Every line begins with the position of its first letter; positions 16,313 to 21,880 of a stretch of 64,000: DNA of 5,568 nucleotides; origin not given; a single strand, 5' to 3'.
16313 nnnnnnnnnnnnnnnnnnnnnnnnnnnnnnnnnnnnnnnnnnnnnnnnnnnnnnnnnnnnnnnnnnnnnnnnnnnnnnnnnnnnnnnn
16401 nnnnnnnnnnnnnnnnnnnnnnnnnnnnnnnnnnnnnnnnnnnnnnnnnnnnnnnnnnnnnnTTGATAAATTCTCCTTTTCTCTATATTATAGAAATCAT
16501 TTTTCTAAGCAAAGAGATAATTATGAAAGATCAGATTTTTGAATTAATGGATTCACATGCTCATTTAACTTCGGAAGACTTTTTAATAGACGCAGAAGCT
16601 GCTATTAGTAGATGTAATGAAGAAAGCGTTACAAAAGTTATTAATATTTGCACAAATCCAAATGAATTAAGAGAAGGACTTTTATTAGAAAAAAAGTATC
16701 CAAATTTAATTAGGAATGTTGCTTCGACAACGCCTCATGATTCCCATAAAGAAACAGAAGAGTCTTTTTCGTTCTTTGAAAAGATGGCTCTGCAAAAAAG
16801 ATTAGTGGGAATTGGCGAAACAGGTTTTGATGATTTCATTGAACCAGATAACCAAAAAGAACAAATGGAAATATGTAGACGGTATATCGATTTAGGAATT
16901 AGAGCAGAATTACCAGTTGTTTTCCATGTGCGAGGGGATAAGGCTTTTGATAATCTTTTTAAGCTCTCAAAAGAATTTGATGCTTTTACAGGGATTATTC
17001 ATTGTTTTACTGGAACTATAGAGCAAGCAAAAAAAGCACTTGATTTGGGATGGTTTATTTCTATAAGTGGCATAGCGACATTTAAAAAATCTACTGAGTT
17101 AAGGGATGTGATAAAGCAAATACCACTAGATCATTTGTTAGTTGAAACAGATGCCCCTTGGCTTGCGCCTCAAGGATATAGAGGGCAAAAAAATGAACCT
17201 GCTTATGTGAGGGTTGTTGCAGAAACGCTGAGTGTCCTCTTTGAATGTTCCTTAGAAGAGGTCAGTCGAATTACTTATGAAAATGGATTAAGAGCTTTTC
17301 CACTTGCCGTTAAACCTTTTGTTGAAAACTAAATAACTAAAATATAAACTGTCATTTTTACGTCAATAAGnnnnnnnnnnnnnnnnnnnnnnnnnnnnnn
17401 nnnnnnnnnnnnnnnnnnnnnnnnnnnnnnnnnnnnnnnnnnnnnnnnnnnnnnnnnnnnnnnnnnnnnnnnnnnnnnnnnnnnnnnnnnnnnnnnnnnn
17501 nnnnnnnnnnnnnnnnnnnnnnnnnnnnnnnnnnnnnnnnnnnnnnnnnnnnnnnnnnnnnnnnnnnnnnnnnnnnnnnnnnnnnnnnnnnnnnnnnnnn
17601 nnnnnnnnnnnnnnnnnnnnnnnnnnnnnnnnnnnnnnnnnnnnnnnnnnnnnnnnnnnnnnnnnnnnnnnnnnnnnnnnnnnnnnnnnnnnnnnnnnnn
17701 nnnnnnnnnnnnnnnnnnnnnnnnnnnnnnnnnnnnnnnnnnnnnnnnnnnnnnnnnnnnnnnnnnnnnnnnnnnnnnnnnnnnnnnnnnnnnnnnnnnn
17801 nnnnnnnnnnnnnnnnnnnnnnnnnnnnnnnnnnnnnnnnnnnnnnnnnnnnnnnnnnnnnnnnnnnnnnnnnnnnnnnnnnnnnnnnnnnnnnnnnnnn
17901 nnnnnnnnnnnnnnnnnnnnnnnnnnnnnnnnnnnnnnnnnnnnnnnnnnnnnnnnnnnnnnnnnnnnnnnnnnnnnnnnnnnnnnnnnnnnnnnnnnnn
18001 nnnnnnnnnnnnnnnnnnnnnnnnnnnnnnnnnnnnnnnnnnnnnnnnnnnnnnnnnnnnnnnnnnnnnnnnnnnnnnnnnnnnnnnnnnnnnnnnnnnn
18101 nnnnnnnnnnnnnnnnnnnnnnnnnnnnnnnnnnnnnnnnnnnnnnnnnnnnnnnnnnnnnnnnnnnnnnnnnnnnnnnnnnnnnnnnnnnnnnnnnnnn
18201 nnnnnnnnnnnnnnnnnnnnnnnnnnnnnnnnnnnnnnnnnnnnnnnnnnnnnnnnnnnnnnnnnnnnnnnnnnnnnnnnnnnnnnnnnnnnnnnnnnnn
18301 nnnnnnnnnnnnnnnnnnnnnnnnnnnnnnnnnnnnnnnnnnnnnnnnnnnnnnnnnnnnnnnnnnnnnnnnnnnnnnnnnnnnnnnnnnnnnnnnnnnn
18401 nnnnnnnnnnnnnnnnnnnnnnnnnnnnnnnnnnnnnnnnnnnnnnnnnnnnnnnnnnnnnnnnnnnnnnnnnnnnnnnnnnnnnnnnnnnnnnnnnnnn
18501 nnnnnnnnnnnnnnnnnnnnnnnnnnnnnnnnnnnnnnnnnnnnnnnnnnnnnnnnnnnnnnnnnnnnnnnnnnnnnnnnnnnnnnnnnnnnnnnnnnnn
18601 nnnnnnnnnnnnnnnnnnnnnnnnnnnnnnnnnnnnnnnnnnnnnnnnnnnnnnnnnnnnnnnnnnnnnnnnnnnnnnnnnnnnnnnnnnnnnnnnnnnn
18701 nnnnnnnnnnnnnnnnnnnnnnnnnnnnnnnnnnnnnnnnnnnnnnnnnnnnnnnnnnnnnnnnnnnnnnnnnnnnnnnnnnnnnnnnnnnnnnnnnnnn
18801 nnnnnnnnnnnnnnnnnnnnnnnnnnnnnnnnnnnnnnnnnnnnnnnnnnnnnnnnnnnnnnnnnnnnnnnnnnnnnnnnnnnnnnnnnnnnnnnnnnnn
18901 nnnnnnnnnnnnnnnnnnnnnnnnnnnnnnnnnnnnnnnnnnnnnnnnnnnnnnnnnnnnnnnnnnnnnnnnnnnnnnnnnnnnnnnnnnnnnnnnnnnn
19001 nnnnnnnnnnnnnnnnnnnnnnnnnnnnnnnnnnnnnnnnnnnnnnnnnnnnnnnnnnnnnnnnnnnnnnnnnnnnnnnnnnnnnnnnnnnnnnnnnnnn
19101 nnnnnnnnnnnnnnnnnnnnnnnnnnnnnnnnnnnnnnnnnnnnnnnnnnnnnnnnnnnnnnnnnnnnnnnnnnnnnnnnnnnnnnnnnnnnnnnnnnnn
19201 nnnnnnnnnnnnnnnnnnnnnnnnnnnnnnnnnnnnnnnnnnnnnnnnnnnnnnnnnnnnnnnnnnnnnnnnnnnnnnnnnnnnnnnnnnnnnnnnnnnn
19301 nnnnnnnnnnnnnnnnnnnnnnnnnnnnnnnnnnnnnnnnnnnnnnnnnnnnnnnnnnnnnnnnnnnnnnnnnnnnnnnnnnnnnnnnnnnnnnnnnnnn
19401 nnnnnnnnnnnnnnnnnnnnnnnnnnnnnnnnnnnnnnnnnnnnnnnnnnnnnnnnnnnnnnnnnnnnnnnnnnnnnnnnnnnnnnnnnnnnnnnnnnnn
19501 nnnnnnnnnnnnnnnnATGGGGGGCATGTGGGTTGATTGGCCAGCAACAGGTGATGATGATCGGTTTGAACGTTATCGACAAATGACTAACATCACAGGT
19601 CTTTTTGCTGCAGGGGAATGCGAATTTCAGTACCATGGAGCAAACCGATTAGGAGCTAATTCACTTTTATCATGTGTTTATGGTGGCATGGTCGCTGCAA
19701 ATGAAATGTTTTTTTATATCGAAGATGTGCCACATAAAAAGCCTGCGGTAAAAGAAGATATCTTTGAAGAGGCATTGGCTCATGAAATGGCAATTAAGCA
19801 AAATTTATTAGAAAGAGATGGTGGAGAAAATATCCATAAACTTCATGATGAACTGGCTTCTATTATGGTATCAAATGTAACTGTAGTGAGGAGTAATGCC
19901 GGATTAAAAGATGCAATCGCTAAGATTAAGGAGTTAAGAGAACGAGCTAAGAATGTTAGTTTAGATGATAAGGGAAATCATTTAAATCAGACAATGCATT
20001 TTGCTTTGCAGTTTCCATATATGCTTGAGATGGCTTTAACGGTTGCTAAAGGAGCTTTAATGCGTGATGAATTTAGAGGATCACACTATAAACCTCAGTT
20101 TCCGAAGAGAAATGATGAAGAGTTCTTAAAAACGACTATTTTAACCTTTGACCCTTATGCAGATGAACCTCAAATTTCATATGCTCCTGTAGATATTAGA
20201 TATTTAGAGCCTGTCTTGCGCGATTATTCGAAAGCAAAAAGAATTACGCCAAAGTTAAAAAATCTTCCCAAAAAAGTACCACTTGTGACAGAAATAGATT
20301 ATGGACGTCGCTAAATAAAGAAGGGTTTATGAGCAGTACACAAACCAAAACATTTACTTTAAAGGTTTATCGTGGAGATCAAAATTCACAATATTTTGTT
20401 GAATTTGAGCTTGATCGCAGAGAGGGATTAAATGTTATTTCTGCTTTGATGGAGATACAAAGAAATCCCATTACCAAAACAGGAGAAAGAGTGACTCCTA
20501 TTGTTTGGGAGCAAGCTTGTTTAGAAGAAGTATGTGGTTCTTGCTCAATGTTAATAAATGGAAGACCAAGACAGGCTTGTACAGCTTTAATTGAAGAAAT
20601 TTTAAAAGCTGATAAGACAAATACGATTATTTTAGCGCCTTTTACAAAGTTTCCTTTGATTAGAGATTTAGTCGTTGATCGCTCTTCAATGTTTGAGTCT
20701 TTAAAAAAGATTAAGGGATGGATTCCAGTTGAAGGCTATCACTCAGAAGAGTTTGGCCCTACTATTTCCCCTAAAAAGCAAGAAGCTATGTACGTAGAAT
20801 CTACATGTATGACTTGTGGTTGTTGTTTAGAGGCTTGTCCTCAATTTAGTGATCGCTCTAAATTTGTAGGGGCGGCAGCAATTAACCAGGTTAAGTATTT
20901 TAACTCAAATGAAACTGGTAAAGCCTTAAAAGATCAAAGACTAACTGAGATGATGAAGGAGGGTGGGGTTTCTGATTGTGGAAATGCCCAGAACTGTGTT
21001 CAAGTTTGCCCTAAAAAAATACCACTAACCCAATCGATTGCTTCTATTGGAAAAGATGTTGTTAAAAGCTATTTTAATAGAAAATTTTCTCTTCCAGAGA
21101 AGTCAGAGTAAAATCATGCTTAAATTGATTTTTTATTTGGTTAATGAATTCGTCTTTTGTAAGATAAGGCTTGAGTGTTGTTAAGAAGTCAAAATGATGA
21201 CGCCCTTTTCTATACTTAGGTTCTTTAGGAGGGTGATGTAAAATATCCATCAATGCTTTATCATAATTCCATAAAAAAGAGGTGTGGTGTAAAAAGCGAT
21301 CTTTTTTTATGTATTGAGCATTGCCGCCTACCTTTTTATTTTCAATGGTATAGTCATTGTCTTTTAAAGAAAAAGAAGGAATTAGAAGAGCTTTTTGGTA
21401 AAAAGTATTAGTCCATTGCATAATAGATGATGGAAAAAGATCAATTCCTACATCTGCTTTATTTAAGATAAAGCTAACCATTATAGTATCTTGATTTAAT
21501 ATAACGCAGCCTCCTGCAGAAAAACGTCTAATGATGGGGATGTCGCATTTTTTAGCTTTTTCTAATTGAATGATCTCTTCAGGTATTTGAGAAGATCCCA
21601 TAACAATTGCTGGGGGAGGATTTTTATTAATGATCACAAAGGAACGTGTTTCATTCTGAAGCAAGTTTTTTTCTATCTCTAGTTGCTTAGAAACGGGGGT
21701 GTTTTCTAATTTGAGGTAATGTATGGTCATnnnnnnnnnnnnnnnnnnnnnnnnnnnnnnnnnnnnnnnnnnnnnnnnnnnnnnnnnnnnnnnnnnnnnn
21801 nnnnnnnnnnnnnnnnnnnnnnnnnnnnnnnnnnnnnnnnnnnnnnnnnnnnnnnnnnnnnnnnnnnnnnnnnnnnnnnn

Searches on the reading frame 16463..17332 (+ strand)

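Call 83: search_protein_families(library=pfam, proteins=[window:16463-17332:+], max_evalue=0.00001)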
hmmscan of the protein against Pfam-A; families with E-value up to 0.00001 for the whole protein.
window:16463-17332:+ (289 aa): 1 family
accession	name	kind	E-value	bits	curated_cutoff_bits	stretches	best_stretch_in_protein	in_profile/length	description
PF01026.27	TatD_DNase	-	5.3e-68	229.6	27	1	29-279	1-252/253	TatD related DNase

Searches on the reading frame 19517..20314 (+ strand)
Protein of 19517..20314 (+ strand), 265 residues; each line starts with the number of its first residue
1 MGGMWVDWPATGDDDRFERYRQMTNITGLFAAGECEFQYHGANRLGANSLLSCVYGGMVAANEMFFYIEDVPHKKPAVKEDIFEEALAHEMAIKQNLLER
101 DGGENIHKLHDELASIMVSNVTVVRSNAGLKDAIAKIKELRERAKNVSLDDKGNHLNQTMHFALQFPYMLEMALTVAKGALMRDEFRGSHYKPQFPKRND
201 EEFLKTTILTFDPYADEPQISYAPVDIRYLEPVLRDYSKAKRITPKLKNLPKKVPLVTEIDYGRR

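Call 13: search_protein_families(library=pfam, proteins=[window:19517-20314:+])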
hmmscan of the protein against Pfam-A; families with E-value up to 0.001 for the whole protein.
window:19517-20314:+ (265 aa): 2 families
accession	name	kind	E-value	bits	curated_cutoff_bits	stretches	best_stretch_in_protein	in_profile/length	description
PF02910.25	Succ_DH_flav_C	-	1.1e-37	129.3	20.8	1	110-237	1-130/130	Fumarate reductase flavoprotein C-term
PF00890.30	FAD_binding_2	-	1e-05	25.4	20.4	1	19-50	382-414/414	FAD binding domain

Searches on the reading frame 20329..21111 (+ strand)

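Call 13: search_protein_families(library=pfam, proteins=[window:20329-21111:+])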
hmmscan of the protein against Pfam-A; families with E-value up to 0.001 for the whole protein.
window:20329-21111:+ (260 aa): 7 families
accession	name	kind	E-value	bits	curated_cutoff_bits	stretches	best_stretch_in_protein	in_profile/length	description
PF13085.11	Fer2_3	-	1.3e-27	96.3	27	1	11-123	2-107/107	2Fe-2S iron-sulfur cluster binding domain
PF13183.11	Fer4_8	-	4.3e-08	34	27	1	159-231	4-68/68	4Fe-4S dicluster domain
PF12838.12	Fer4_7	-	8.7e-07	29.8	27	0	149-172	27-50/52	4Fe-4S dicluster domain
PF13746.11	Fer4_18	-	3.5e-05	24.4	27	0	195-234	39-78/114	4Fe-4S dicluster domain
PF13187.11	Fer4_9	-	4.1e-05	24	27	0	147-172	27-49/52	4Fe-4S dicluster domain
PF13534.11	Fer4_17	-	5e-05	24.2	22.2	1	160-231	2-60/61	4Fe-4S dicluster domain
PF13237.11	Fer4_10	-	0.00025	21.3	25.5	1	156-228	5-53/53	4Fe-4S dicluster domain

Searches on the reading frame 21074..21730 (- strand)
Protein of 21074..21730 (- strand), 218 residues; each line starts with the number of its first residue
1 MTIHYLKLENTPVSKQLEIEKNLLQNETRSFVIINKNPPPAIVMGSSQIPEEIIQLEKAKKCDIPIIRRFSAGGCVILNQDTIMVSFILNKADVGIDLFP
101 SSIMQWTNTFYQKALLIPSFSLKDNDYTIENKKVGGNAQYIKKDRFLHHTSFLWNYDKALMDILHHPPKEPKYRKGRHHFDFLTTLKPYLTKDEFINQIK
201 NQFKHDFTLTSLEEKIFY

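Call 13: search_protein_families(library=pfam, proteins=[window:21074-21730:-])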
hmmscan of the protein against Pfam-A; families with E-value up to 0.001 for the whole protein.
window:21074-21730:- (218 aa): 1 family
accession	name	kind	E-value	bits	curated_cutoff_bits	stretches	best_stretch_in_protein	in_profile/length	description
PF21948.1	LplA-B_cat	-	2.2e-27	96.8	27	1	16-207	5-199/200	Lipoyl protein ligase A/B catalytic domain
